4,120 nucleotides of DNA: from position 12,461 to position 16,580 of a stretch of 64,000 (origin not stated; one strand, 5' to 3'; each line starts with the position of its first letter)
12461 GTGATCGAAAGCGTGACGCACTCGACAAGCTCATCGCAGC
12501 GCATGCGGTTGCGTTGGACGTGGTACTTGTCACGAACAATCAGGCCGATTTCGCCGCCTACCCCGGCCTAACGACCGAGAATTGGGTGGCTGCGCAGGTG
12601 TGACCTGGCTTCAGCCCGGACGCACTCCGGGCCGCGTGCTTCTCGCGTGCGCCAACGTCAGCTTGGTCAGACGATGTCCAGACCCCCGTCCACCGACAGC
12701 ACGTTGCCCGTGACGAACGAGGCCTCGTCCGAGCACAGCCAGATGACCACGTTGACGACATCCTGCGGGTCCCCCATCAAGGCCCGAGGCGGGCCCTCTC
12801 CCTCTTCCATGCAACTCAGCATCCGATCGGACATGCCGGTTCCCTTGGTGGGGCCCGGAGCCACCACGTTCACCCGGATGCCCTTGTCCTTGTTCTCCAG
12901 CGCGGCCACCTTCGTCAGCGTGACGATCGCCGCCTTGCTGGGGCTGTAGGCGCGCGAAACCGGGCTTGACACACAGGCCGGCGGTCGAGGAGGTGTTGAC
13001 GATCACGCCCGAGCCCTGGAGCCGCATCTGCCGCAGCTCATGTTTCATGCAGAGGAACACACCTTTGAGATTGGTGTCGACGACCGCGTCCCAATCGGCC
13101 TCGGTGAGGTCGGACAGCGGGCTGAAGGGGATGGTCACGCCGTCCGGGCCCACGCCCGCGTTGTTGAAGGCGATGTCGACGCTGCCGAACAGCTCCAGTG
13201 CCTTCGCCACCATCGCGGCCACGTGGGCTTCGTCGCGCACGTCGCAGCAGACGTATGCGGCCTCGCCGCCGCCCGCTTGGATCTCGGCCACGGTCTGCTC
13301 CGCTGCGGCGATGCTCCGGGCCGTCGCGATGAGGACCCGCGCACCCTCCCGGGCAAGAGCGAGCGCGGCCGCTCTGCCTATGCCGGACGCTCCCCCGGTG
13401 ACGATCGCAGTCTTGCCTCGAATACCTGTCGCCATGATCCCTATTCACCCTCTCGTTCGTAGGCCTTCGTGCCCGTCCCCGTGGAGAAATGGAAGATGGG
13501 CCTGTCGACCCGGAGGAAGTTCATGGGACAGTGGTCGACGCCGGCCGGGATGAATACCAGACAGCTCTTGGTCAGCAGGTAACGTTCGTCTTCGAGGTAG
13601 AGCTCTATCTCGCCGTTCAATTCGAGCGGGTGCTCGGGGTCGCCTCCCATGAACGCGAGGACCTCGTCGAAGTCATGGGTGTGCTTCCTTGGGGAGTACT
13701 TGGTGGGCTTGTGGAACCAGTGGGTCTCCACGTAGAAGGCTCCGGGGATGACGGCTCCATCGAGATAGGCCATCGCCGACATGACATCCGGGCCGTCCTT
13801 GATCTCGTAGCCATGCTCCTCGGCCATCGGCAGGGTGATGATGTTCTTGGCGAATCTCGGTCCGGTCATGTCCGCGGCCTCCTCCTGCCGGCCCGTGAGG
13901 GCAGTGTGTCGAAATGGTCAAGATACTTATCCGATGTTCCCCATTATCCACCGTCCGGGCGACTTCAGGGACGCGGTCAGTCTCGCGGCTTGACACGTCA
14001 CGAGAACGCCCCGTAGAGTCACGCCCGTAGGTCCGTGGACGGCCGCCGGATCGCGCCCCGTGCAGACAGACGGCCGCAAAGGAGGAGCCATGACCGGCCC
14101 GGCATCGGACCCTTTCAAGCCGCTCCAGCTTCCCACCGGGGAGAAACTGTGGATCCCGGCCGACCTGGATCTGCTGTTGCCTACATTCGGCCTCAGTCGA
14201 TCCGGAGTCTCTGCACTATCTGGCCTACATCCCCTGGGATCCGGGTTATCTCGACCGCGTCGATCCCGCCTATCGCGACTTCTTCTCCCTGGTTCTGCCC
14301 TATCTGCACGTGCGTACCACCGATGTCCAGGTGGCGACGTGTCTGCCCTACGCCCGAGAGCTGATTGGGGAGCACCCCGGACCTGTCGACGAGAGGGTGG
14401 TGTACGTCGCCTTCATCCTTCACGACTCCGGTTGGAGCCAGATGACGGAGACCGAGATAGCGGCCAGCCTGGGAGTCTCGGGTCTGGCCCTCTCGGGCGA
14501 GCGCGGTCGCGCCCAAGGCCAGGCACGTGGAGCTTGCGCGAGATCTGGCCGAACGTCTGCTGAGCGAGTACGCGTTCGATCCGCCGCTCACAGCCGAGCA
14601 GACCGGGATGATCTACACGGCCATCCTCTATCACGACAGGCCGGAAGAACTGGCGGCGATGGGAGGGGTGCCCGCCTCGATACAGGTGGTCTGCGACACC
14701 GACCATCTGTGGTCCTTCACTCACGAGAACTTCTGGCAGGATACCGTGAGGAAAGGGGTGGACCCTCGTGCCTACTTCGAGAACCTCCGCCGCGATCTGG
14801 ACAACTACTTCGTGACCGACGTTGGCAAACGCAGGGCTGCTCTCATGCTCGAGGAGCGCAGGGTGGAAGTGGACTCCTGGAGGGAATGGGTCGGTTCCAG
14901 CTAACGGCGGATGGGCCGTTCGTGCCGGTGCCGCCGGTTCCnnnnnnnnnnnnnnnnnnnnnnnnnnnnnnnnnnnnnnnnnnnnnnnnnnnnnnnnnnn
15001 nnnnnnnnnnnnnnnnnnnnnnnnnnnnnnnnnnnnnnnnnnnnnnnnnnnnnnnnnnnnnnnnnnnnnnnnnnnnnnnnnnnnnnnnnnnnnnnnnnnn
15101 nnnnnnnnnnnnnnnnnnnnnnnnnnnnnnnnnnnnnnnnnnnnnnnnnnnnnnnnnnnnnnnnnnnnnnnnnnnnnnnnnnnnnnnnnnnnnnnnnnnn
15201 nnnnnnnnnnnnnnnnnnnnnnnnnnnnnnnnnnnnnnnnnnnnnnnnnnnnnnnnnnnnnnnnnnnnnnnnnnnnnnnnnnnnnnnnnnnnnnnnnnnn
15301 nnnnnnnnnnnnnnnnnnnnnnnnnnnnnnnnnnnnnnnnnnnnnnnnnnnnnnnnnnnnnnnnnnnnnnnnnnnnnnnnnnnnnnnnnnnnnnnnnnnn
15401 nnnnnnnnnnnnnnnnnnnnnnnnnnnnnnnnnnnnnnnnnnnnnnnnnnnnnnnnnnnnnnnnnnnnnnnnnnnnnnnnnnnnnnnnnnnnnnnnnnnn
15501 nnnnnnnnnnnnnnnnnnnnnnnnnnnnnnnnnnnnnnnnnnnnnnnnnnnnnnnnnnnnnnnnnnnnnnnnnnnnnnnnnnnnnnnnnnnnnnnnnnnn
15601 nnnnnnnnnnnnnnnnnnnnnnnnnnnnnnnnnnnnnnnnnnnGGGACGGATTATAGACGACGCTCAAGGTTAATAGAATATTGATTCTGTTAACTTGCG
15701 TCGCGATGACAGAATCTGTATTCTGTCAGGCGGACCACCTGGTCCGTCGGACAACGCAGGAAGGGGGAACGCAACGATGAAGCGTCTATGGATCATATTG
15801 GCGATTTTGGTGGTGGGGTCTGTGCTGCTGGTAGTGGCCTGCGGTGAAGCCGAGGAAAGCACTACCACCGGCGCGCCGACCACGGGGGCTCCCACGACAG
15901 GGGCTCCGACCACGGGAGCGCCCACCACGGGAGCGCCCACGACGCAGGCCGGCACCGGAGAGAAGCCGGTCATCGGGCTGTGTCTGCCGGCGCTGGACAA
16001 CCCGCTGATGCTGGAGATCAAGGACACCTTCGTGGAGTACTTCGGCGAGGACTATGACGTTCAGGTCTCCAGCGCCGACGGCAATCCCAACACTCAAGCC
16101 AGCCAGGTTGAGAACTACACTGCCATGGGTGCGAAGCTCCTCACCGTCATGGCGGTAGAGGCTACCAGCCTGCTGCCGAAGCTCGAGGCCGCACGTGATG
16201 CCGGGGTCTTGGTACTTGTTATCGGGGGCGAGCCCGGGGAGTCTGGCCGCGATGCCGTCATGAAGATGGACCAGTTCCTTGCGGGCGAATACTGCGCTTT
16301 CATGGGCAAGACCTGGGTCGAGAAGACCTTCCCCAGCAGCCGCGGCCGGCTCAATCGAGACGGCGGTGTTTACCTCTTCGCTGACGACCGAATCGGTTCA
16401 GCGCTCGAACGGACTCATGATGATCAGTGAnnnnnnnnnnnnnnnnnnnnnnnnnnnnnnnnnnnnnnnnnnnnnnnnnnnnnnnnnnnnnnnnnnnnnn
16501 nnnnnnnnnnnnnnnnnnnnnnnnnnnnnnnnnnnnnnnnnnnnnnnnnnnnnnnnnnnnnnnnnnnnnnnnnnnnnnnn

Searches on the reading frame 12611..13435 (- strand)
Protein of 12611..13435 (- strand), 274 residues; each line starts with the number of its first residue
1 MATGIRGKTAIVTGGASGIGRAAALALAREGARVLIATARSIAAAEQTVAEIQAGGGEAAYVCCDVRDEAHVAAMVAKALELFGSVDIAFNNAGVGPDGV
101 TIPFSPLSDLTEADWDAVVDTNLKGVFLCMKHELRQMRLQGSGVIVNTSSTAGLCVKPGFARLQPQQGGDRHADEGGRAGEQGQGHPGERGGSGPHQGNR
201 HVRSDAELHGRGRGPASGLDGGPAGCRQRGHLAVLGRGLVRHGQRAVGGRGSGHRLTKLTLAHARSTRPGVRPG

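Call 29: search_protein_families(library=pfam, proteins=[window:12611-13435:-], max_evalue=0.001)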
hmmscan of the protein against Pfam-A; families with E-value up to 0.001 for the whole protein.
window:12611-13435:- (274 aa): 3 families
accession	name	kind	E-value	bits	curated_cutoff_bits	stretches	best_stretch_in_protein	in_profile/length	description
PF00106.31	adh_short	-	4.8e-40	137.6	26.6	1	8-158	1-144/195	short chain dehydrogenase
PF13561.12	adh_short_C2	-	2e-30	106.6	27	1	16-159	3-139/236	Enoyl-(Acyl carrier protein) reductase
PF08659.16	KR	-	1.3e-16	61.5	22.6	1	9-159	2-145/180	KR domain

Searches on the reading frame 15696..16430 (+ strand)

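Call 29: search_protein_families(library=pfam, proteins=[window:15696-16430:+], max_evalue=0.001)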
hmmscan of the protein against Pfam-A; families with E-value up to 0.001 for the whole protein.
window:15696-16430:+ (244 aa): 2 families
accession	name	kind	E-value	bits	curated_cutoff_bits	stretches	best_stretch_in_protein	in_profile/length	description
PF13407.12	Peripla_BP_4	-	2.2e-11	44.3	35.1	1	93-201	1-111/258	Periplasmic binding protein domain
PF21827.1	New_glue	-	0.00024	21.2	31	1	28-85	1-54/94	New glue protein family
